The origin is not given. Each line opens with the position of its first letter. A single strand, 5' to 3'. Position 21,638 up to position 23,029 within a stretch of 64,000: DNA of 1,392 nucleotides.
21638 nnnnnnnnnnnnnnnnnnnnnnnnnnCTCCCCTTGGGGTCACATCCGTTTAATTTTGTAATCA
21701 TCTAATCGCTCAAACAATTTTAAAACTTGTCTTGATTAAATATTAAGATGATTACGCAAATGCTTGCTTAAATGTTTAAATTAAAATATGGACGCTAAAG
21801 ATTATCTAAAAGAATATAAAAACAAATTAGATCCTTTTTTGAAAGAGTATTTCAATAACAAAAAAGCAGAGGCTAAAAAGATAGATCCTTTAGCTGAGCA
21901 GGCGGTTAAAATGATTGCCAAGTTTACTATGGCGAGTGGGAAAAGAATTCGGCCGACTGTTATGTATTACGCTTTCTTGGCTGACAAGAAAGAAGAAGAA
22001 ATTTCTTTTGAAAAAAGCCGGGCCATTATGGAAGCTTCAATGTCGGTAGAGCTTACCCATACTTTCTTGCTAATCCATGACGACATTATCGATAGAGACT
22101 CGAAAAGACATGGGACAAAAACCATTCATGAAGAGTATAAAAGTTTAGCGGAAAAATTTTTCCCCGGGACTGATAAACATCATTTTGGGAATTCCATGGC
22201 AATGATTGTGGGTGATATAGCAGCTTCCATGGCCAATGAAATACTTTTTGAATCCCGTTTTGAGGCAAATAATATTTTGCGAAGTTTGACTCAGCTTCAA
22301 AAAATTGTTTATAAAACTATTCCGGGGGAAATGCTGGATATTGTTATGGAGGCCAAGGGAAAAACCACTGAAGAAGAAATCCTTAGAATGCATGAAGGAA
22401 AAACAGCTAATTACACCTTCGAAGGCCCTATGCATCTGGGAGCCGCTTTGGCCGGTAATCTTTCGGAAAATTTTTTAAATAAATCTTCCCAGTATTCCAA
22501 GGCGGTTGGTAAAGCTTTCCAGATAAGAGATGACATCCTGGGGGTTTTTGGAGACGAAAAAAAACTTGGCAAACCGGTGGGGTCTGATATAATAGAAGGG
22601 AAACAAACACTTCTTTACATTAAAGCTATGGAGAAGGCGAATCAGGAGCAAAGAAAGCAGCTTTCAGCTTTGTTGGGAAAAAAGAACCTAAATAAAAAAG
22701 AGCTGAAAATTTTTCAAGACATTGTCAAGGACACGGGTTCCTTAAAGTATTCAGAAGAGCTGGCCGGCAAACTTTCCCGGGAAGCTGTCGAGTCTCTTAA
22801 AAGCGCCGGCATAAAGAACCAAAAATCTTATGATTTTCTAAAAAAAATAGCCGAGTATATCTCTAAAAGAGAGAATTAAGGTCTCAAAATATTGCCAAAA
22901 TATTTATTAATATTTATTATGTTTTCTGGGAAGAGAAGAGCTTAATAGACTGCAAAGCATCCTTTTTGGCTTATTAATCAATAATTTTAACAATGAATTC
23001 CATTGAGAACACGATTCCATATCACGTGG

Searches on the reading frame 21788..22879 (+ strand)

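Call 69: search_protein_families(library=pfam, proteins=[window:21788-22879:+], max_evalue=0.0001)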
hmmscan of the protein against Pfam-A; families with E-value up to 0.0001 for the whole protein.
window:21788-22879:+ (363 aa): 1 family
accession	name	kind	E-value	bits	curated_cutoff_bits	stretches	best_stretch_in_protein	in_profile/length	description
PF00348.22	polyprenyl_synt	-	1.2e-55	188.9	27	1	41-307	6-245/251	Polyprenyl synthetase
